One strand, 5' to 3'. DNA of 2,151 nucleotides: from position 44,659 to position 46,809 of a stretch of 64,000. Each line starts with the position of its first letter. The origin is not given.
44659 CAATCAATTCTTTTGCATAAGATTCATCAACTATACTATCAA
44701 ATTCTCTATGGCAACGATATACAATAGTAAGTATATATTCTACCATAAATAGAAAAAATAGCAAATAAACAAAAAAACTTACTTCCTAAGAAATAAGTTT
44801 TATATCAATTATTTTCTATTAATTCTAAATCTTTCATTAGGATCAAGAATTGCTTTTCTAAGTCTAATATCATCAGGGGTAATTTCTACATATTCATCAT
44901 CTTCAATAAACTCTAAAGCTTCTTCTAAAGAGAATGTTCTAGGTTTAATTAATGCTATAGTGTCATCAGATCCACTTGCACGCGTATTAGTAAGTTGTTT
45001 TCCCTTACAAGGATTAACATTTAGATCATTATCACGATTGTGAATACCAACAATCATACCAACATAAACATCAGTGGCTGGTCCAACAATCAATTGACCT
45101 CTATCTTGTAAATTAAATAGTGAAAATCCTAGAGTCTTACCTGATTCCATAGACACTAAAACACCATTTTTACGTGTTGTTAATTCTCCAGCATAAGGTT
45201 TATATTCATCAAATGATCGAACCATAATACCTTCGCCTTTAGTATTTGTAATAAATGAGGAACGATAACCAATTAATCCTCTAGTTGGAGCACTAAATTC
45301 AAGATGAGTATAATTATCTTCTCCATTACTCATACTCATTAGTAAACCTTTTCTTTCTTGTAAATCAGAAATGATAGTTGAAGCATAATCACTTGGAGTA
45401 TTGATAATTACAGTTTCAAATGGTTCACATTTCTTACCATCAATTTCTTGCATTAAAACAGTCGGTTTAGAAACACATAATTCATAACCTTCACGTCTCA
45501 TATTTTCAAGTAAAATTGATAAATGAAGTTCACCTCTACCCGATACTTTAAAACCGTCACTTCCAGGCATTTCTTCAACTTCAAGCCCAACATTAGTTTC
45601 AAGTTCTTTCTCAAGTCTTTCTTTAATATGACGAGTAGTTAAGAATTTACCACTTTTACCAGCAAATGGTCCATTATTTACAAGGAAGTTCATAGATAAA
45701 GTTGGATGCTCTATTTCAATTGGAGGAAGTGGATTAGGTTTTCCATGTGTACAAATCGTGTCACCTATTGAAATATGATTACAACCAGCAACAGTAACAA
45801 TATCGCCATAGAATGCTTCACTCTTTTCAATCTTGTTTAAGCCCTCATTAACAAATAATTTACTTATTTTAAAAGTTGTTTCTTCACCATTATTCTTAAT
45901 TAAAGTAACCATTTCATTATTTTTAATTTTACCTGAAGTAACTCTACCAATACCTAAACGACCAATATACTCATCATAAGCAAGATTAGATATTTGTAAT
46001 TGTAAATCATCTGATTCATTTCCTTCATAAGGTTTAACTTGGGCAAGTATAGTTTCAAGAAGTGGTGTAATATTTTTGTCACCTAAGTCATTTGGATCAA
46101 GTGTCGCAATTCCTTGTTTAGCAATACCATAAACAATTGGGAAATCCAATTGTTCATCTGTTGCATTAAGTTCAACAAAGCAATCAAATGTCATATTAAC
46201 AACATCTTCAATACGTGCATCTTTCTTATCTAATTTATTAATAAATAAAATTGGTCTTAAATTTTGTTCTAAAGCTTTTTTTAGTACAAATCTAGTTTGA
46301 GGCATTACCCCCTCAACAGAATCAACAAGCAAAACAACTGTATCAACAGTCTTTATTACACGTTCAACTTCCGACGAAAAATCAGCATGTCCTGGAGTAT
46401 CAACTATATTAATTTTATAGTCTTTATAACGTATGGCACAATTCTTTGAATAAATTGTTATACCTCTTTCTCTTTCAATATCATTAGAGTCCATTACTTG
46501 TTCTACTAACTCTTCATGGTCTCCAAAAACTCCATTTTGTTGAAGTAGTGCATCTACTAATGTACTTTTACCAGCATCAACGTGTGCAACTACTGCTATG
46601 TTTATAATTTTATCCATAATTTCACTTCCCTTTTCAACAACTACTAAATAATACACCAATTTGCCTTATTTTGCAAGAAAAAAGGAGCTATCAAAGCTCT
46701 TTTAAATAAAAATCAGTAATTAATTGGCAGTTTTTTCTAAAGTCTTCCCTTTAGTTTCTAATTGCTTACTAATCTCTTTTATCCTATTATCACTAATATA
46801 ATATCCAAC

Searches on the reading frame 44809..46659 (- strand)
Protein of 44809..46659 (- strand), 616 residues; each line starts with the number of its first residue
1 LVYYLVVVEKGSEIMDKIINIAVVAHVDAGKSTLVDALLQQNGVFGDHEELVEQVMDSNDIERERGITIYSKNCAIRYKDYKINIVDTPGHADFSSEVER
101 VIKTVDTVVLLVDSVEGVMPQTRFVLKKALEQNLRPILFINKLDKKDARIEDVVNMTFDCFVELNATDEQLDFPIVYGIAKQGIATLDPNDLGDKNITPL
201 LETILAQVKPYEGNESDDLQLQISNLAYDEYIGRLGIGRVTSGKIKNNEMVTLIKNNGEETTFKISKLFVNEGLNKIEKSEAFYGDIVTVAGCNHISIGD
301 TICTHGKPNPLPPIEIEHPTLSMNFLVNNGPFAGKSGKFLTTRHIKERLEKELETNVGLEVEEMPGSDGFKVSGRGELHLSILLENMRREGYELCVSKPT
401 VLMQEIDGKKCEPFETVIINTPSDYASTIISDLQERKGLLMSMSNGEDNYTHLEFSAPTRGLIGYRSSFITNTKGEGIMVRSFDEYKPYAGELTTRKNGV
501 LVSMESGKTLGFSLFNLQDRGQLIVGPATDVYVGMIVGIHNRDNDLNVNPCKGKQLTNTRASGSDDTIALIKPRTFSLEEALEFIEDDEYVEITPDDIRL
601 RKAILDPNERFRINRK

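Call 73: search_protein_families(library=ncbifam, proteins=[window:44809-46659:-], max_evalue=1e-10)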
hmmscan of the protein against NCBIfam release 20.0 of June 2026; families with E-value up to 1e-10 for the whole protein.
window:44809-46659:- (616 aa): 29 families (the best 25 are shown)
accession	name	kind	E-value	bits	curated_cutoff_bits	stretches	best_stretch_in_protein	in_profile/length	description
TIGR01394.1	TypA_BipA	equivalog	5.4e-256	850.5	757.3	1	19-610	2-592/594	translational GTPase TypA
NF007583.0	PRK10218.1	equivalog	1.2e-206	687.4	1260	1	15-615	2-602/607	ribosome-dependent GTPase TypA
NF009381.0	PRK12740.1-5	subfamily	6.2e-58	196.8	583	2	15-156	6-149/692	elongation factor G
TIGR00490.1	aEF-2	equivalog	2.3e-54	184.7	738.45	2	13-146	11-151/720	elongation factor EF-2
TIGR01393.1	lepA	equivalog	8.6e-54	182.9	533.9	1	17-436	2-424/595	translation elongation factor 4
TIGR00484.1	EF-G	equivalog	2.1e-53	181.5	659.4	2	15-175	7-166/691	elongation factor G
NF012153.1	tet_protect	equivalog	1.2e-51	175.7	775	1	19-154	1-138/614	tetracycline resistance ribosomal protection protein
NF009891.0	PRK13351.1-1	equivalog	4.2e-40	138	597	2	14-155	5-148/681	elongation factor G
NF000120.3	47473_otr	exception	2.3e-39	135.5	900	1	18-155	2-141/608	tetracycline resistance ribosomal protection protein Otr(A)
NF009377.1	PRK12740.1-1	equivalog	6.1e-37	127.4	890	1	15-161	10-158/700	elongation factor G-like protein EF-G2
NF033148.1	tet_protect_M_W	exception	8.6e-35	120.1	1100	1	17-155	2-142/639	TetM/TetW/TetO/TetS family tetracycline resistance ribosomal protection protein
NF009379.0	PRK12740.1-3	equivalog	1.5e-32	113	513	1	17-156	7-148/674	elongation factor G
NF058620.1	EFG2_Bacteroid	exception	9.5e-32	110.2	1000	1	16-178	7-168/717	elongation factor G2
NF001964.0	PRK00741.1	equivalog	1.6e-31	109.3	473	1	17-188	11-185/529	peptide chain release factor 3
NF012155.1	tet_protect_M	exception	8.8e-28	96.9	1420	1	17-150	2-137/639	tetracycline resistance ribosomal protection protein Tet(M)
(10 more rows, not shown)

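Call 80: find_homologous_proteins(query=window:44809-46659:-, max_evalue=1e-100)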
Query window:44809-46659:- (616 aa): 8000 proteins with E <= 1e-100 among 8000 candidates; the best 120 are listed.
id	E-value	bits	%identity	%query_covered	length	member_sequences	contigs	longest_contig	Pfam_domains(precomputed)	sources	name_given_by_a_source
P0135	0.0e+0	1373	100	100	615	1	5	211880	PF21018.3,PF01926.30,PF00679.31,PF00009.34,PF03144.32,PF22042.3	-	-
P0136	0.0e+0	1372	100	100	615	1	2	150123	PF21018.3,PF01926.30,PF00679.31,PF00009.34,PF03144.32,PF22042.3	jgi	-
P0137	0.0e+0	1371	100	100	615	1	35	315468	PF21018.3,PF01926.30,PF00679.31,PF00009.34,PF03144.32,PF22042.3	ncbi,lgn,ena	-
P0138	0.0e+0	1371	100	100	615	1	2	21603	PF21018.3,PF01926.30,PF00679.31,PF00009.34,PF03144.32,PF22042.3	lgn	-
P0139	0.0e+0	1370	100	100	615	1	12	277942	PF21018.3,PF01926.30,PF00679.31,PF00009.34,PF03144.32,PF22042.3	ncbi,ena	-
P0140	0.0e+0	1368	100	100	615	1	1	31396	PF21018.3,PF01926.30,PF00679.31,PF00009.34,PF03144.32,PF22042.3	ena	-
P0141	0.0e+0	1367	99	100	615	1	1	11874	PF21018.3,PF01926.30,PF00679.31,PF00009.34,PF03144.32,PF22042.3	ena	-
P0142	0.0e+0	1361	99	100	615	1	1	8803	PF21018.3,PF01926.30,PF00679.31,PF00009.34,PF03144.32,PF22042.3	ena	-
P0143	0.0e+0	1343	100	98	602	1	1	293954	PF21018.3,PF01926.30,PF00679.31,PF00009.34,PF03144.32,PF22042.3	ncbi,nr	ncbi:MAG: translational GTPase TypA [Bacilli bacterium]|nr:translational GTPase TypA [Bacilli bacter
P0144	0.0e+0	1320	95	100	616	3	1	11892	PF21018.3,PF01926.30,PF00679.31,PF00009.34,PF03144.32,PF22042.3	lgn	-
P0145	0.0e+0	1314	97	98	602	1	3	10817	PF21018.3,PF01926.30,PF00679.31,PF00009.34,PF03144.32,PF22042.3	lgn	-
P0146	0.0e+0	1313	97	98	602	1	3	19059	PF21018.3,PF01926.30,PF00679.31,PF00009.34,PF03144.32,PF22042.3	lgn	-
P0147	0.0e+0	1302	94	100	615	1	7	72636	PF21018.3,PF01926.30,PF00679.31,PF00009.34,PF03144.32,PF22042.3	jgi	jgi:GTP-binding protein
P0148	0.0e+0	1301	93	100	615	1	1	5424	PF21018.3,PF01926.30,PF00679.31,PF00009.34,PF03144.32,PF22042.3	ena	-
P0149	0.0e+0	1301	96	98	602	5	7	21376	PF21018.3,PF01926.30,PF00679.31,PF00009.34,PF03144.32,PF22042.3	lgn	-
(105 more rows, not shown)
